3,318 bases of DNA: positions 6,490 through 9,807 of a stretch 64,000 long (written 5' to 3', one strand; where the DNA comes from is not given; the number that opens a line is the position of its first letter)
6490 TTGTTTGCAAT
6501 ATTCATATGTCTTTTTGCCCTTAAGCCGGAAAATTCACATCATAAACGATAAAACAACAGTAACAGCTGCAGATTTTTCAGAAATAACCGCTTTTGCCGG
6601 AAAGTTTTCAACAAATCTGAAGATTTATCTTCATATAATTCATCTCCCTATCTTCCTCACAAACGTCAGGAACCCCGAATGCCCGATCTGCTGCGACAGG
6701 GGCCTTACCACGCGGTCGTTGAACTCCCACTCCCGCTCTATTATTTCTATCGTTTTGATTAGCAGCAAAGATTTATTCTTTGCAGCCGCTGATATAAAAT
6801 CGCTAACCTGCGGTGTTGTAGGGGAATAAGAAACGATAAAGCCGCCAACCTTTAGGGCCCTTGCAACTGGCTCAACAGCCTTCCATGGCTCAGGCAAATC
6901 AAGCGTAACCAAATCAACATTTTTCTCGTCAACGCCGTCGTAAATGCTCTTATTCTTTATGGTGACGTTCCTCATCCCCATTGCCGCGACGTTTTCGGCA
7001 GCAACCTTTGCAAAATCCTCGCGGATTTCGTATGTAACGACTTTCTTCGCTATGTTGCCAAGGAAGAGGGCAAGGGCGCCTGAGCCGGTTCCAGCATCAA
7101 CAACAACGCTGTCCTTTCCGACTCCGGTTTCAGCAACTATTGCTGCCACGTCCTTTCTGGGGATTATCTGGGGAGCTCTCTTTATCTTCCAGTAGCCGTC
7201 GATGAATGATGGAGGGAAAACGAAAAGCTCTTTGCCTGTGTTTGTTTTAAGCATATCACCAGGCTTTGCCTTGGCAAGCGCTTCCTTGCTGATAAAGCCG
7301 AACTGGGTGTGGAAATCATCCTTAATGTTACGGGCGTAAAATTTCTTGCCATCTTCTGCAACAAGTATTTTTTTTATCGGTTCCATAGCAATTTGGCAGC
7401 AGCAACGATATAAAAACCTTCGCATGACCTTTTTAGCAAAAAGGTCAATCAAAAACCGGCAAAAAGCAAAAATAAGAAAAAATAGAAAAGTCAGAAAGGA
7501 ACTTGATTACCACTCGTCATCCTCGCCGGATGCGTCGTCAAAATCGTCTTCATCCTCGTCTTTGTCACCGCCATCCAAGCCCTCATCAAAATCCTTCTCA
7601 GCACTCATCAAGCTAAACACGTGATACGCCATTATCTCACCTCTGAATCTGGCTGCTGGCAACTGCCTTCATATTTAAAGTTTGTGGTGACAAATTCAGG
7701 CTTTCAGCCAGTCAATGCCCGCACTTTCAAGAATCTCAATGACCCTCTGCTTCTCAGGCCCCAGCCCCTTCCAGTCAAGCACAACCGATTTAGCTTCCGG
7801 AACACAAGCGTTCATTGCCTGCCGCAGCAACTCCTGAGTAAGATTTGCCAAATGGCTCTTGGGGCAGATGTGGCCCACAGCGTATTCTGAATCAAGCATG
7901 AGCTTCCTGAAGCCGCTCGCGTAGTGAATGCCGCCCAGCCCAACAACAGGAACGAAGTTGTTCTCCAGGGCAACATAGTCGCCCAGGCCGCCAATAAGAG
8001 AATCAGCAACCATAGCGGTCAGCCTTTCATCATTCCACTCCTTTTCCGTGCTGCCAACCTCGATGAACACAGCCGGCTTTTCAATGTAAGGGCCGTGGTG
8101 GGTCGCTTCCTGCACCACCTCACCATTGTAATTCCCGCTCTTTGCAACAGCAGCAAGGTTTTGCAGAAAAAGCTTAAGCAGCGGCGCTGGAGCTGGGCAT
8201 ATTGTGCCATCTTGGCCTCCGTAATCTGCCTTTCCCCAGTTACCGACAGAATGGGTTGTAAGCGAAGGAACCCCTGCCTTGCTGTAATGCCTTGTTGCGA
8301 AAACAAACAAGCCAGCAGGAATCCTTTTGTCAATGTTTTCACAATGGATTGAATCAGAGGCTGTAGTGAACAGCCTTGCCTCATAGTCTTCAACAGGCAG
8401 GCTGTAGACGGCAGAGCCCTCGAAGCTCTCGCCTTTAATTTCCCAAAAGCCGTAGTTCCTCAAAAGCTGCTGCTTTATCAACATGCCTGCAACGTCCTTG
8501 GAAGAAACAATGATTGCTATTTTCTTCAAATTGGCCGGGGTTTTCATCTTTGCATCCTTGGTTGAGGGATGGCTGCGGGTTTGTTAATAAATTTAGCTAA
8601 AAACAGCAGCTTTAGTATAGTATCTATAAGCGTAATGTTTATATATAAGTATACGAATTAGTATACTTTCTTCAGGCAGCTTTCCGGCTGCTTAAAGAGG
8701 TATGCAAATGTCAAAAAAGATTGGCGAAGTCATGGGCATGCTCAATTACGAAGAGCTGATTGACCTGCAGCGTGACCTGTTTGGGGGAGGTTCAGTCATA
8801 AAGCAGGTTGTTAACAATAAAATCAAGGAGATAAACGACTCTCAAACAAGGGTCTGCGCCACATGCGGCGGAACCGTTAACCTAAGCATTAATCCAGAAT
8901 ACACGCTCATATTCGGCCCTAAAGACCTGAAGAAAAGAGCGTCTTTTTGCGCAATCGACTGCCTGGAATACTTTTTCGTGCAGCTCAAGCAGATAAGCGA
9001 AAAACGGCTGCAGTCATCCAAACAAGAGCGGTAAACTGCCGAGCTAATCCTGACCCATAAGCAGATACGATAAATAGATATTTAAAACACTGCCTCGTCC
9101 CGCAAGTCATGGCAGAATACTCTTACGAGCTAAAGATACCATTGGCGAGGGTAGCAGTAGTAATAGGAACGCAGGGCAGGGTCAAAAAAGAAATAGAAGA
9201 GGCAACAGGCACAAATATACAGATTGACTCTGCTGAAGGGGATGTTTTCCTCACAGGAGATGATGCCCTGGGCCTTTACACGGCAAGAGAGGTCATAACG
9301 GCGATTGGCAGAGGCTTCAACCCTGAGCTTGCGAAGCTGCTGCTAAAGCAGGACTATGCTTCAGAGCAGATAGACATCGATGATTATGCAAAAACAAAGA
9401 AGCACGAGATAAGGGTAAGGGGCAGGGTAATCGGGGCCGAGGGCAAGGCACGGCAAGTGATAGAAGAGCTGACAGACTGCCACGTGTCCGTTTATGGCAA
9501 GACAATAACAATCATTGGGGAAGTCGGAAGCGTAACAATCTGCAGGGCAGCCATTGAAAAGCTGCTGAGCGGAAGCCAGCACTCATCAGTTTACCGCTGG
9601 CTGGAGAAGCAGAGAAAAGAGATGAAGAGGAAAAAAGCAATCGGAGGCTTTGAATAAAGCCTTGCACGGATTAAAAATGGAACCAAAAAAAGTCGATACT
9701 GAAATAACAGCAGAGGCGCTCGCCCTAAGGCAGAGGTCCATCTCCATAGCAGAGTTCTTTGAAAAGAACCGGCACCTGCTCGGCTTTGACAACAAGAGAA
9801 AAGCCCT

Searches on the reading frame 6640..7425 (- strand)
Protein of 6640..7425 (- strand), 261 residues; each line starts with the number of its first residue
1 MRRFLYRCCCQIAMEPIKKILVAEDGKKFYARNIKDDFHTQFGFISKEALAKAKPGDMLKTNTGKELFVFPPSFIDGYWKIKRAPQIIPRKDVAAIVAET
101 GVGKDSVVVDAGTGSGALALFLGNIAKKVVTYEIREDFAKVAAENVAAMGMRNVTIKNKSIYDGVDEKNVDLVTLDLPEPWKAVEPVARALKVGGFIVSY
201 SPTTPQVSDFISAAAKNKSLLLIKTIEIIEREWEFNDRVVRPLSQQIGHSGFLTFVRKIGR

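Call 64: search_protein_families(library=pfam, proteins=[window:6640-7425:-], max_evalue=0.00001)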
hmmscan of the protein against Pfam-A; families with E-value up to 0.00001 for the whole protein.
window:6640-7425:- (261 aa): 5 families
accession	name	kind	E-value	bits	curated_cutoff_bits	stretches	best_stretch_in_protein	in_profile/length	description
PF08704.16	GCD14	-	4e-21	76.2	26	1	85-236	21-180/247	tRNA methyltransferase complex GCD14 subunit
PF00398.26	RrnaAD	-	2.1e-08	34.1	24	1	93-163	19-87/263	Ribosomal RNA adenine dimethylase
PF13847.12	Methyltransf_31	-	2.1e-07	31.1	27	1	104-211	3-119/145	Methyltransferase domain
PF13649.12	Methyltransf_25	-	9.2e-06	26.7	27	0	108-195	1-97/97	Methyltransferase domain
PF08241.18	Methyltransf_11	-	9.3e-06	26.6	21.2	0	109-198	1-94/95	Methyltransferase domain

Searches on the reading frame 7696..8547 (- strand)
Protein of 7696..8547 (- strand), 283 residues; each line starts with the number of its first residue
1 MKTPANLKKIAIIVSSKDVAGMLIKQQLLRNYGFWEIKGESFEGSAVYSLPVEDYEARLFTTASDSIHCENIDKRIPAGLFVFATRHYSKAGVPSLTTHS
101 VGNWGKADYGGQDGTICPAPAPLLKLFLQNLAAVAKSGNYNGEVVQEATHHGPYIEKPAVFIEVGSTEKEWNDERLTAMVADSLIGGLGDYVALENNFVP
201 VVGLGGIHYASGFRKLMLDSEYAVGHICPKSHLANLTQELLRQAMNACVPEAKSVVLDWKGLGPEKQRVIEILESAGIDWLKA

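Call 64: search_protein_families(library=pfam, proteins=[window:7696-8547:-], max_evalue=0.00001)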
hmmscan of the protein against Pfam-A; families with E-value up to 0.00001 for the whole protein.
window:7696-8547:- (283 aa): 1 family
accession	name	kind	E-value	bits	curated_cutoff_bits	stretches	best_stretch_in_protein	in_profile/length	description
PF04414.18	tRNA_deacylase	-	2e-56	191.2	33.6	1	80-280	7-204/205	D-aminoacyl-tRNA deacylase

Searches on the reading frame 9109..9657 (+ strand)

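Call 64: search_protein_families(library=pfam, proteins=[window:9109-9657:+], max_evalue=0.00001)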
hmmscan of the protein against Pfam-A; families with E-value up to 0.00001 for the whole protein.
window:9109-9657:+ (182 aa): 3 families
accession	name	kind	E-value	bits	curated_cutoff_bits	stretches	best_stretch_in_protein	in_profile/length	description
PF00013.35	KH_1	-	4.4e-14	52.4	21.5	1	6-63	2-64/66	KH domain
PF21800.4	KH_KRR1_2nd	-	4.9e-12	46.1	27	1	85-153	3-71/91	KRR1 small subunit processome component, second KH domain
PF22891.2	KH_PNO1_2nd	-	1.6e-06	28.6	27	0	97-165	15-83/90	Eukaryotic type KH-domain (KH-domain type I) (327.11.2)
